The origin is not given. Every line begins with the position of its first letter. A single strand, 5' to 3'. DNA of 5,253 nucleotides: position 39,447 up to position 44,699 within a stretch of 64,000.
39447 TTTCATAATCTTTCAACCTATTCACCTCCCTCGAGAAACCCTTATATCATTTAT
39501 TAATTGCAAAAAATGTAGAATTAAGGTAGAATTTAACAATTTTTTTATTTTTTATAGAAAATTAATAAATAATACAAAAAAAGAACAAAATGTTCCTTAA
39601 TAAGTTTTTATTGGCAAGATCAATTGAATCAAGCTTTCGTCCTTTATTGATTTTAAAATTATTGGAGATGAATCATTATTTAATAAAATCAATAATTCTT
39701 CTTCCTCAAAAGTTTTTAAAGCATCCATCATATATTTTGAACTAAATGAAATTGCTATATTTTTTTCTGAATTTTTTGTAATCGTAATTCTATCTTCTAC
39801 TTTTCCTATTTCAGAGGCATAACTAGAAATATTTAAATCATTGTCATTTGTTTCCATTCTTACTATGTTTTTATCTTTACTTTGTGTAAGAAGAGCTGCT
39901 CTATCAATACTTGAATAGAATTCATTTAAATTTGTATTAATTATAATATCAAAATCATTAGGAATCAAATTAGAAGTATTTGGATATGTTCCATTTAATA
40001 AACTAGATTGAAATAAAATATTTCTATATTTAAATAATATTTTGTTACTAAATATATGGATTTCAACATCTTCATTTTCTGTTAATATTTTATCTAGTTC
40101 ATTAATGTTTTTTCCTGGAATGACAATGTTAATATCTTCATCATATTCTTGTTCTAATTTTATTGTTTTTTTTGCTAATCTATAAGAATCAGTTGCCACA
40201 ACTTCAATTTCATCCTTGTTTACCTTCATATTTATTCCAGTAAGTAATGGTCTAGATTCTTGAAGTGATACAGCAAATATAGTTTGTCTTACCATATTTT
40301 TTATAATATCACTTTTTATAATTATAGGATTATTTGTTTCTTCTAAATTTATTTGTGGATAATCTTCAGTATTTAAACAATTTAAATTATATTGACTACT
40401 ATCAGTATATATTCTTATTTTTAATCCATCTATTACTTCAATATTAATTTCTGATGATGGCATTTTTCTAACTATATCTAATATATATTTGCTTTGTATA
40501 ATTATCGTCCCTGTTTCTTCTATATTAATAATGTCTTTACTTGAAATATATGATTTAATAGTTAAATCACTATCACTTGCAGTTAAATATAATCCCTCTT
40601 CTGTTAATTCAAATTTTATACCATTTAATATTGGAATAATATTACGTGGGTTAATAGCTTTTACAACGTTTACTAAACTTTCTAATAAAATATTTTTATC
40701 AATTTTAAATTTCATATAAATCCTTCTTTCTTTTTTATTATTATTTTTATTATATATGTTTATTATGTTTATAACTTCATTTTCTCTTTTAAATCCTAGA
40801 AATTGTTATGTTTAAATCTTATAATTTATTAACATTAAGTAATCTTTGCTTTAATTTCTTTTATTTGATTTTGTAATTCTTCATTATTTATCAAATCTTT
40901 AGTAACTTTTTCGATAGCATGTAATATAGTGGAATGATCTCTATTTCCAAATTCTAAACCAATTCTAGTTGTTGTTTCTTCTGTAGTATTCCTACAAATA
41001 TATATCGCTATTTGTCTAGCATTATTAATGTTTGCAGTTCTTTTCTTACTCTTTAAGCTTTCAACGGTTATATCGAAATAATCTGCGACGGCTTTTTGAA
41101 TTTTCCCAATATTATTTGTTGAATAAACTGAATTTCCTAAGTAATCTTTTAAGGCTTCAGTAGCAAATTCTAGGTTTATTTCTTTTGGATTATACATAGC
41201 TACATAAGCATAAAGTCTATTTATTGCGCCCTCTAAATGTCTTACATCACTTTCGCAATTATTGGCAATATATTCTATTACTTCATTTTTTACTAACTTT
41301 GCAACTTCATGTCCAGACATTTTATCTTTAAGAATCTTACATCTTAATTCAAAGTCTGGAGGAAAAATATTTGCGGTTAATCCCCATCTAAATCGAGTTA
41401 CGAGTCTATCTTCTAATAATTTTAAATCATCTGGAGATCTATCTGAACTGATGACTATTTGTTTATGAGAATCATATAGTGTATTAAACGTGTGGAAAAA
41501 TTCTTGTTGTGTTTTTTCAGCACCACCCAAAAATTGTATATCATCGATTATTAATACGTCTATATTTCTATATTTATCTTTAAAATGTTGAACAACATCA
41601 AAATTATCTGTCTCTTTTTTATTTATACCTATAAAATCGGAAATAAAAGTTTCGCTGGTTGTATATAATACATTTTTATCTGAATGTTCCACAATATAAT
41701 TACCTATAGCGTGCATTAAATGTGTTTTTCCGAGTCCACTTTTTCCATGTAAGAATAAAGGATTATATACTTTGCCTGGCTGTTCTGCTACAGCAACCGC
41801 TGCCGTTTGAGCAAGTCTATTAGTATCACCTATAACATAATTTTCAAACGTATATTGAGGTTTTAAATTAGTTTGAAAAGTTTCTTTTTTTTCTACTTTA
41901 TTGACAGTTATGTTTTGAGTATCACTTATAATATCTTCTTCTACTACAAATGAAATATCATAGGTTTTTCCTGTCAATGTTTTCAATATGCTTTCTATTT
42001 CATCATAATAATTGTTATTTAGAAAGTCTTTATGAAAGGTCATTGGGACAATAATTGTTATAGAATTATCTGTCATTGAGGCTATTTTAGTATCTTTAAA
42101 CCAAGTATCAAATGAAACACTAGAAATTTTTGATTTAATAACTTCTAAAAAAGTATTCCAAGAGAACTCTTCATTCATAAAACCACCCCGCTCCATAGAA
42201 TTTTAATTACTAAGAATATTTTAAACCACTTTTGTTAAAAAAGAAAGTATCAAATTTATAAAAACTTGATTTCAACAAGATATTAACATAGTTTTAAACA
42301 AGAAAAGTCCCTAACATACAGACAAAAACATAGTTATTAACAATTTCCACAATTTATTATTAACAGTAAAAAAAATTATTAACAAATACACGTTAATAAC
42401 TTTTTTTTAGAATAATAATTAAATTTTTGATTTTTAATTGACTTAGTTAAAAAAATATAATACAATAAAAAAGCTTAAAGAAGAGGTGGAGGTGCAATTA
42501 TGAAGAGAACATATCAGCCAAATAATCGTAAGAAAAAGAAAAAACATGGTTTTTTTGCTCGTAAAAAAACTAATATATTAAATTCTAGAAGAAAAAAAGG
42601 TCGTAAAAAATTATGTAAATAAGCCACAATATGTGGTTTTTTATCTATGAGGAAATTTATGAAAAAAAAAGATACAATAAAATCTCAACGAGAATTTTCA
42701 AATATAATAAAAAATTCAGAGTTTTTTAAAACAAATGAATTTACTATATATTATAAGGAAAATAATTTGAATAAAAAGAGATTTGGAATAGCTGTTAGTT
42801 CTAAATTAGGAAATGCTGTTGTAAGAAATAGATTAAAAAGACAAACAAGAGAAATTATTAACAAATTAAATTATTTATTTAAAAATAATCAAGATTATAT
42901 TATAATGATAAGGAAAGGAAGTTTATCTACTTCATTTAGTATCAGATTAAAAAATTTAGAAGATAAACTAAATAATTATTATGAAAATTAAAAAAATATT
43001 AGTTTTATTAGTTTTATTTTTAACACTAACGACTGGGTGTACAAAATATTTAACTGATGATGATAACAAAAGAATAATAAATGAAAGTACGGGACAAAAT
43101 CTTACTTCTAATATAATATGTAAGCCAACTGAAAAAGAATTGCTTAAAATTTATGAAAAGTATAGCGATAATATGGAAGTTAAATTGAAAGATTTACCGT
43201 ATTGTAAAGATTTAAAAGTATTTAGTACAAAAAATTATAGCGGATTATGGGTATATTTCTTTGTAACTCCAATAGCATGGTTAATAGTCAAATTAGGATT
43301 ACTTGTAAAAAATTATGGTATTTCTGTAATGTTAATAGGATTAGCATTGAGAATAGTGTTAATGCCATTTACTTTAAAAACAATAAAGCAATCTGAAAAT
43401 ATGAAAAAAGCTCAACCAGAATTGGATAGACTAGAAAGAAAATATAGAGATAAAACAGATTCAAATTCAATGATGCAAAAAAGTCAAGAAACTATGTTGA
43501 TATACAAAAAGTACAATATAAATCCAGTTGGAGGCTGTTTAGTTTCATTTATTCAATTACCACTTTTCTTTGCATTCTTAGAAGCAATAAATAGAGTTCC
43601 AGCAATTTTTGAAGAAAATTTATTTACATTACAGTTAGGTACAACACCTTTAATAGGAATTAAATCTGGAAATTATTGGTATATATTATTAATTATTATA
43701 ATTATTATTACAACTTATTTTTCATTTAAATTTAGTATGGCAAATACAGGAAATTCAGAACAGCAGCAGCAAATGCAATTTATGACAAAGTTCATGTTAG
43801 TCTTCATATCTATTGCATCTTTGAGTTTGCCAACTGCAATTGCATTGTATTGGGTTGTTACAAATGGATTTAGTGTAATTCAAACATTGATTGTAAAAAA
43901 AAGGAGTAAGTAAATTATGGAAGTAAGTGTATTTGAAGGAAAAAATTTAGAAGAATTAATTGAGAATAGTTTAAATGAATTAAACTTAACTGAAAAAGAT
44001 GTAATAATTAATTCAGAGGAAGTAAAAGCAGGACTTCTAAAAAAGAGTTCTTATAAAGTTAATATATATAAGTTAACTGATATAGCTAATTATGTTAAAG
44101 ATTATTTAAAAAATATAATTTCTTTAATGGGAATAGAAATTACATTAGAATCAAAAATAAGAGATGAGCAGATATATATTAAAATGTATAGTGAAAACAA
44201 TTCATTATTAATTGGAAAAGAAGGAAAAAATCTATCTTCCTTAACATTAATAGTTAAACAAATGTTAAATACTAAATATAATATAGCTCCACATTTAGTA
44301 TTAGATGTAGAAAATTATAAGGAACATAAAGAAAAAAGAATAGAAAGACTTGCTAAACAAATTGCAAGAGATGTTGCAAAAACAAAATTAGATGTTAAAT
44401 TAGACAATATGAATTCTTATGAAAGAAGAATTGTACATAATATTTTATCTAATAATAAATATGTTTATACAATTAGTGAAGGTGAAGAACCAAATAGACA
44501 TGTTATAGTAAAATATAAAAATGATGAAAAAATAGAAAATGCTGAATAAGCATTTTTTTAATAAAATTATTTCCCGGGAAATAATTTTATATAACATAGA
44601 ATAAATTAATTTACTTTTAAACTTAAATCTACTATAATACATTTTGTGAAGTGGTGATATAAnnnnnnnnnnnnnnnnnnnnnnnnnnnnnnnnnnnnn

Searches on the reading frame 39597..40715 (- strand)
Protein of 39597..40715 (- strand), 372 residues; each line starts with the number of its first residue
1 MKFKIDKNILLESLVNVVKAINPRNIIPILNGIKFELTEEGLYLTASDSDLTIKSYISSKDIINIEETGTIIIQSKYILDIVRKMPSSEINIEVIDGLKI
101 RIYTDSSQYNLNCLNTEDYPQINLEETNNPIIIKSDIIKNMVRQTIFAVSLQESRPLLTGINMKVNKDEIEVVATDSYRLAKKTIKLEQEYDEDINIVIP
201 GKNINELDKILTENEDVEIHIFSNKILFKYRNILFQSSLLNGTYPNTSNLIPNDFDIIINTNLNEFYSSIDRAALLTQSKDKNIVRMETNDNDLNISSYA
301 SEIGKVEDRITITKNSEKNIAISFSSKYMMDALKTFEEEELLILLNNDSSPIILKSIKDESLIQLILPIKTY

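Call 72: search_protein_families(library=pfam, proteins=[window:39597-40715:-], max_evalue=0.00001)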
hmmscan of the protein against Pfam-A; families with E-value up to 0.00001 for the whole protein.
window:39597-40715:- (372 aa): 3 families
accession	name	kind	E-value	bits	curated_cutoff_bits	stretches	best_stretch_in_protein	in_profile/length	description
PF02767.21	DNA_pol3_beta_2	-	3.8e-38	130.8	27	1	133-246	2-116/116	DNA polymerase III beta subunit, central domain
PF00712.24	DNA_pol3_beta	-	1.3e-37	129.1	24.4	2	1-122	1-119/120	DNA polymerase III beta subunit, N-terminal domain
PF02768.20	DNA_pol3_beta_3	-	1.9e-26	92.7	27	1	249-369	2-120/121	DNA polymerase III beta subunit, C-terminal domain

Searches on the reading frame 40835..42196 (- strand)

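Call 72: search_protein_families(library=pfam, proteins=[window:40835-42196:-], max_evalue=0.00001)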
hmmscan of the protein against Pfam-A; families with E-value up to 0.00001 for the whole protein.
window:40835-42196:- (453 aa): 6 families
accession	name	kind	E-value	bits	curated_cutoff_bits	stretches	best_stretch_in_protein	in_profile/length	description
PF00308.24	Bac_DnaA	-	5.5e-63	212.4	23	1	111-275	1-161/162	Bacterial DnaA ATPAse domain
PF08299.17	Bac_DnaA_C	-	1.9e-27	95.5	31.5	1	365-431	3-69/69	Bacterial dnaA protein helix-turn-helix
PF11638.13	DnaA_N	-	8.2e-14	51.5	24.6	1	13-72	4-64/65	DnaA N-terminal domain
PF01695.23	IstB_IS21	-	2.7e-08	34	24.1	1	146-254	94-195/238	IstB-like ATP binding protein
PF00004.35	AAA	-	1.8e-06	28.8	21.2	0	148-252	2-108/131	ATPase family associated with various cellular activities (AAA)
PF13401.12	AAA_22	-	4.3e-06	27.5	27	0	147-247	8-116/130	AAA domain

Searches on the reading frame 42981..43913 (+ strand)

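Call 72: search_protein_families(library=pfam, proteins=[window:42981-43913:+], max_evalue=0.00001)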
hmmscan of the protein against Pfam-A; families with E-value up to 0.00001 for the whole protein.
window:42981-43913:+ (310 aa): 1 family
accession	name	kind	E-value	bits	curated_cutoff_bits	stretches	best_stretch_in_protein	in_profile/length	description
PF02096.25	60KD_IMP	-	3.2e-37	128.5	35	1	112-307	1-163/163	60Kd inner membrane protein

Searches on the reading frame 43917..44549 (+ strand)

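Call 72: search_protein_families(library=pfam, proteins=[window:43917-44549:+], max_evalue=0.00001)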
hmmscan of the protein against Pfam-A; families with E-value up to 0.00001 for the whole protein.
window:43917-44549:+ (210 aa): 2 families
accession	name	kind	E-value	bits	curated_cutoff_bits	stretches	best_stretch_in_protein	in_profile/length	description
PF01424.28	R3H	-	1.4e-18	67.1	26.8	1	142-199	3-59/60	R3H domain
PF13083.13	KH_KhpA-B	-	1.9e-08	34.5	32.1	1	59-120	3-65/73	KhpA/KhpB, KH domain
